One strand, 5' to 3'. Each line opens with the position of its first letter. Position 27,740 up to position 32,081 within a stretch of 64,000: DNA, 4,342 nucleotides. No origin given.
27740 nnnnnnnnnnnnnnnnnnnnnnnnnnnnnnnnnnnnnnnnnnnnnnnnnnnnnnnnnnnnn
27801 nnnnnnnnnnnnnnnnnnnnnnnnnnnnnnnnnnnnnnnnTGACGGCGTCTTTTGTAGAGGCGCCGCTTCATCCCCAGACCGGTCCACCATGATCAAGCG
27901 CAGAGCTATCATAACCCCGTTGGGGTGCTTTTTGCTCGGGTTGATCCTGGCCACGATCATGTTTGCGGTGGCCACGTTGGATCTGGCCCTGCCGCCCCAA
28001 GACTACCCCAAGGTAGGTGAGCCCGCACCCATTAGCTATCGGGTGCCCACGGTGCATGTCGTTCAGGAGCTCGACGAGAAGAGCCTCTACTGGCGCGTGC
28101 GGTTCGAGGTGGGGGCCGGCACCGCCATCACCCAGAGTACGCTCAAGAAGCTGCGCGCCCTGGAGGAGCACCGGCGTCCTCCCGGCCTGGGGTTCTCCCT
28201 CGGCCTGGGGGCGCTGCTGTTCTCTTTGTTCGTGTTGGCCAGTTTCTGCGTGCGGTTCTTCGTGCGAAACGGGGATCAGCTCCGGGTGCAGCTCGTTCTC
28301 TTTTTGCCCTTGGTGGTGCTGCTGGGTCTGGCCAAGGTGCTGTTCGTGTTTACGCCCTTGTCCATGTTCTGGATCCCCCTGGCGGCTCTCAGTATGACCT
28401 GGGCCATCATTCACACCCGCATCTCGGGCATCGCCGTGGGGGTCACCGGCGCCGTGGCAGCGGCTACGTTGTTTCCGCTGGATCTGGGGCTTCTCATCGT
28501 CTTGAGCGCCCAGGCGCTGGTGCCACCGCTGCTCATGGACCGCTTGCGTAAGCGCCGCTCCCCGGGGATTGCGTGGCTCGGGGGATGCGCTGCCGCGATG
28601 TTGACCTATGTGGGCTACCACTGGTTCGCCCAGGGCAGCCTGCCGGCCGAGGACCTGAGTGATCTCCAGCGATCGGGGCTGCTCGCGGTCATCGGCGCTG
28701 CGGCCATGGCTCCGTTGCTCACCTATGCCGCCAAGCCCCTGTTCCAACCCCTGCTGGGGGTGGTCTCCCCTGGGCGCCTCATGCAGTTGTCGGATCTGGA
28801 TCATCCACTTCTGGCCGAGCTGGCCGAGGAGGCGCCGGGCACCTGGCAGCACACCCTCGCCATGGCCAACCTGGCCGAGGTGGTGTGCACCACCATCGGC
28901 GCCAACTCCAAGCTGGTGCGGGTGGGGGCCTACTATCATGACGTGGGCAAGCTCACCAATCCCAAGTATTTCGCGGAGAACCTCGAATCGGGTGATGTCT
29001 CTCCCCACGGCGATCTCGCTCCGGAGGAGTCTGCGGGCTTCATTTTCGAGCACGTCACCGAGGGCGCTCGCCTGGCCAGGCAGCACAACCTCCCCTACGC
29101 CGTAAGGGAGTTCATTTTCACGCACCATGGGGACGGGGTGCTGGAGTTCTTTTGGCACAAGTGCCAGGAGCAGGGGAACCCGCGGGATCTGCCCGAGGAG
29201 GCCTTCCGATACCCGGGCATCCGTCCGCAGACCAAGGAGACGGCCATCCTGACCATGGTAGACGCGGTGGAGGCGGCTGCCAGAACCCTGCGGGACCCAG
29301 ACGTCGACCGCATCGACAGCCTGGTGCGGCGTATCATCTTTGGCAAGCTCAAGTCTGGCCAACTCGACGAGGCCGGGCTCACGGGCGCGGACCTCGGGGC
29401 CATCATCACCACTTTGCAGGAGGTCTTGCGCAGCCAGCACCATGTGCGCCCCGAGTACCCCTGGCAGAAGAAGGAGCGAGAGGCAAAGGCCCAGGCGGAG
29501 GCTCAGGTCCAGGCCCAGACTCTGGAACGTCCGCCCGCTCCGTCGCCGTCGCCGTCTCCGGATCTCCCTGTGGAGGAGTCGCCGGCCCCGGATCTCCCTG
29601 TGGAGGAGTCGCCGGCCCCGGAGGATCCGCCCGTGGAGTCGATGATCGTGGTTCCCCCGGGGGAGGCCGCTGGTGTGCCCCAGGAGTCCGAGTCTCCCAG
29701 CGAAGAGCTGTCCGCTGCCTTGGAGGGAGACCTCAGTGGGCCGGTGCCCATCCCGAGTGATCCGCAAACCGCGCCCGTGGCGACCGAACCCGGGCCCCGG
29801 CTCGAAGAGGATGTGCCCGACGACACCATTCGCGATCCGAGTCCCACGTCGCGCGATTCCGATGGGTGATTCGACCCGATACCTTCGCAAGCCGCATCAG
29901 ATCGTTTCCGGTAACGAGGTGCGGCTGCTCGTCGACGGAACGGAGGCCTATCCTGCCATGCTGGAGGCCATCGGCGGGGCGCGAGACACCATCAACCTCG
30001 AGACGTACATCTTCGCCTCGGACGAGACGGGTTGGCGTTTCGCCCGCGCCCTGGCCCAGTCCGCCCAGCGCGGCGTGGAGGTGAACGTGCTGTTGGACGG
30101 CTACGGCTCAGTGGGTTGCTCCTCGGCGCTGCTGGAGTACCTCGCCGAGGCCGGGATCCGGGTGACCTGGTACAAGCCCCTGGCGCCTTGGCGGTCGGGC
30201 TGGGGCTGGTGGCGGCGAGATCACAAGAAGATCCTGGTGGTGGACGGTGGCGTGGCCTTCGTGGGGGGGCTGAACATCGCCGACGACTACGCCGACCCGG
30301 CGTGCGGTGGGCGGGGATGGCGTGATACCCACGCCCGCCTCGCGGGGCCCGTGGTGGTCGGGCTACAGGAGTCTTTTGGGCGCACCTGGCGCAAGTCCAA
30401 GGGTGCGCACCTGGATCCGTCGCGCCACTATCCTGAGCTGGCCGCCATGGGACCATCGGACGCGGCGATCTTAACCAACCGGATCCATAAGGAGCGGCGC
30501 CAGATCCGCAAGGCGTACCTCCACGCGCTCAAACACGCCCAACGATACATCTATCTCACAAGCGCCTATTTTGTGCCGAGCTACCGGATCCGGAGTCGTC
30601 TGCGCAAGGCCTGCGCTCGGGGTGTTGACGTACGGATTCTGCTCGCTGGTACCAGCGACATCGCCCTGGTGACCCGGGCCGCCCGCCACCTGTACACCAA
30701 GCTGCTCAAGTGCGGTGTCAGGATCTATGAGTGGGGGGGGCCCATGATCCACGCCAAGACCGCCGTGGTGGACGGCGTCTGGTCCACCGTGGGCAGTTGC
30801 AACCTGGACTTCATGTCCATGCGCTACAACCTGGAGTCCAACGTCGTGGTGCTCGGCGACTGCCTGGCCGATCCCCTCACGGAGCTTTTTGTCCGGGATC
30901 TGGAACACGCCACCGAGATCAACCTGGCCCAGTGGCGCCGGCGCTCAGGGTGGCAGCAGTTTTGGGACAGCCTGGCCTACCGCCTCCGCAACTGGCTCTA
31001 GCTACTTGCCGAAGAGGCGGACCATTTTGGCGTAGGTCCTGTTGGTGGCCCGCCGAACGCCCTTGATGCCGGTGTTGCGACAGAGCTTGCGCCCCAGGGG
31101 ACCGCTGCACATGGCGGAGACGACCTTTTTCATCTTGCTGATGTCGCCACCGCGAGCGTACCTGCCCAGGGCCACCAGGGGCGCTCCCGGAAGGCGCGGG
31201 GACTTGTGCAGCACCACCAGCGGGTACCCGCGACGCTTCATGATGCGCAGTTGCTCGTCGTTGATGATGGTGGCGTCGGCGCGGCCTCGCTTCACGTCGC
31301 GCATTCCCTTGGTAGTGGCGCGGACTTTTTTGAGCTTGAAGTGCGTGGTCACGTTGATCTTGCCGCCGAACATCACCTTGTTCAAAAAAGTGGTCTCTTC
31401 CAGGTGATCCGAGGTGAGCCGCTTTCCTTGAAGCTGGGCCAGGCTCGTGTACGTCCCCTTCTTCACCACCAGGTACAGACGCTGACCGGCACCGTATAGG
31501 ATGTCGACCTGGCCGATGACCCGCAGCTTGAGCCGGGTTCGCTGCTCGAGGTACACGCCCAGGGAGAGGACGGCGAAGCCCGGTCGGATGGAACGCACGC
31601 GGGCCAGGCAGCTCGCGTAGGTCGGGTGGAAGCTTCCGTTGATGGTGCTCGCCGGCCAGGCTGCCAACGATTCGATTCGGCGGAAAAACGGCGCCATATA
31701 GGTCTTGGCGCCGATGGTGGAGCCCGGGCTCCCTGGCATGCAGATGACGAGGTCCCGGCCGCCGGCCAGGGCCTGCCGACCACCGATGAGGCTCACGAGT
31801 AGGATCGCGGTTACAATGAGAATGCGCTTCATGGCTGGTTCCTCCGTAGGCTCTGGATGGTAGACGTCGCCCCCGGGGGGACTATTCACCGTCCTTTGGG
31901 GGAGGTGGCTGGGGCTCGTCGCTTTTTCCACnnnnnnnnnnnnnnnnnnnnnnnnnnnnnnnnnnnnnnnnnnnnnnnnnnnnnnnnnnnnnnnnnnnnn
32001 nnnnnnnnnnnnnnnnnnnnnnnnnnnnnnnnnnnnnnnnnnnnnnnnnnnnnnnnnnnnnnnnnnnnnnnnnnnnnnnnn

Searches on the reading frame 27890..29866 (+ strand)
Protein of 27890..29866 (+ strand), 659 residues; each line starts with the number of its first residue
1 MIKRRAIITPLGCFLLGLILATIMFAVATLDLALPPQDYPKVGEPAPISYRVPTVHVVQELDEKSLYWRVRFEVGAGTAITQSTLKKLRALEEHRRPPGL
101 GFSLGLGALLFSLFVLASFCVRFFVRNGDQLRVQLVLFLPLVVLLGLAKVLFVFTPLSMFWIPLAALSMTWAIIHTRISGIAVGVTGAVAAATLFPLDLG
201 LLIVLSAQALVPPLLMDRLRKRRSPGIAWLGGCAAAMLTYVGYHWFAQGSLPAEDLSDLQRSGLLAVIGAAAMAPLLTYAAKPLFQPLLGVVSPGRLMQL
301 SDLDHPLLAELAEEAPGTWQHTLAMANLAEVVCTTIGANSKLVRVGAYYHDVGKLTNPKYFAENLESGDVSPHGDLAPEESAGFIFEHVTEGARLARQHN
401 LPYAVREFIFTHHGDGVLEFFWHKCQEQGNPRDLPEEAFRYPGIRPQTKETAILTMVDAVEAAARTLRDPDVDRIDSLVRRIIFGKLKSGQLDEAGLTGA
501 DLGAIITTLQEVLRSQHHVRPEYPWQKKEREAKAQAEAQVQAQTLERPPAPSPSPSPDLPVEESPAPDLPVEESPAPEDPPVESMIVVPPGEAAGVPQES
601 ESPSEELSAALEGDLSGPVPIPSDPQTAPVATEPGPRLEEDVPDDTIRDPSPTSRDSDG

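Call 25: search_protein_families(library=pfam, proteins=[window:27890-29866:+], max_evalue=0.00001)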
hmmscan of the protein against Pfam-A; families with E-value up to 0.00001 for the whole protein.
window:27890-29866:+ (659 aa): 3 families
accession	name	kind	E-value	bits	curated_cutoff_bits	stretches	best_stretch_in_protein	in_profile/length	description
PF01966.28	HD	-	1.6e-14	54.6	22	1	318-462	1-115/116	HD domain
PF08668.18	HDOD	-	5.9e-07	29.6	22.9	1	312-413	89-194/196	HDOD domain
PF07698.17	7TM-7TMR_HD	-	3e-06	27.7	29.4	1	107-293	5-190/190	7TM receptor with intracellular HD hydrolase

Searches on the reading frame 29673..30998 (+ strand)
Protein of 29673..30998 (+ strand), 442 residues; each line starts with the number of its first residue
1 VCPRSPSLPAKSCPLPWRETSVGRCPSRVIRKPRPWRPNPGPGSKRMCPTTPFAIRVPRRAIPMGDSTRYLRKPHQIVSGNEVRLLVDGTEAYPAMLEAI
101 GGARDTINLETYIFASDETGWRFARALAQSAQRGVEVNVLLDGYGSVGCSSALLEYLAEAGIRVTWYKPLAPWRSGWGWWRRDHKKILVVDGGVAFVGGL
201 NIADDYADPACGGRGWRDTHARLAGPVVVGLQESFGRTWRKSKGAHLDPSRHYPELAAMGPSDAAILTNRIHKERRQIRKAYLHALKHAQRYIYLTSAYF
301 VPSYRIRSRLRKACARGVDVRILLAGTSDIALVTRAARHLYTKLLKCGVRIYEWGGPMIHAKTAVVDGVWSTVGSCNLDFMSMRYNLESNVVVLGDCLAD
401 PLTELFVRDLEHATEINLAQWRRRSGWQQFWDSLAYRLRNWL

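Call 25: search_protein_families(library=pfam, proteins=[window:29673-30998:+], max_evalue=0.00001)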
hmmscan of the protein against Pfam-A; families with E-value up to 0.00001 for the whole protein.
window:29673-30998:+ (442 aa): 2 families
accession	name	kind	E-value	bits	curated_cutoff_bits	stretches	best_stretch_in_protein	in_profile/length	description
PF13091.12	PLDc_2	-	1.5e-42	145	27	2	283-409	2-131/132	PLD-like domain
PF00614.28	PLDc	-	1.1e-07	32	21.9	0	182-206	4-28/28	Phospholipase D Active site motif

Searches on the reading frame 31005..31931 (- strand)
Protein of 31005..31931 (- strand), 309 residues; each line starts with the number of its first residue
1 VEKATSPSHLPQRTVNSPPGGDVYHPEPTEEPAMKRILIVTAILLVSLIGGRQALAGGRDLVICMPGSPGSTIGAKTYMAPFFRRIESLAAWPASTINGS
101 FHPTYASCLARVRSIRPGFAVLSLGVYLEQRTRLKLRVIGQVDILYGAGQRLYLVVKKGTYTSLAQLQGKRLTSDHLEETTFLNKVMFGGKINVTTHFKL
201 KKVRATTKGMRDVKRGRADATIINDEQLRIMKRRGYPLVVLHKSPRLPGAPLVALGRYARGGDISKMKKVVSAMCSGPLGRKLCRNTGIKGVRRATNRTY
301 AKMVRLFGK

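Call 26: search_protein_families(library=pfam, proteins=[window:31005-31931:-], max_evalue=0.00001)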
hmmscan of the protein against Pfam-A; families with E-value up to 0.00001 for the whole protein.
window:31005-31931:- (309 aa): 1 family
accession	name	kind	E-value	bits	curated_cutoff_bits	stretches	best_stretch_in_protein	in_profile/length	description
PF12974.12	Phosphonate-bd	-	4.8e-11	42.9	27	1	97-300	31-242/242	ABC transporter, phosphonate, periplasmic substrate-binding protein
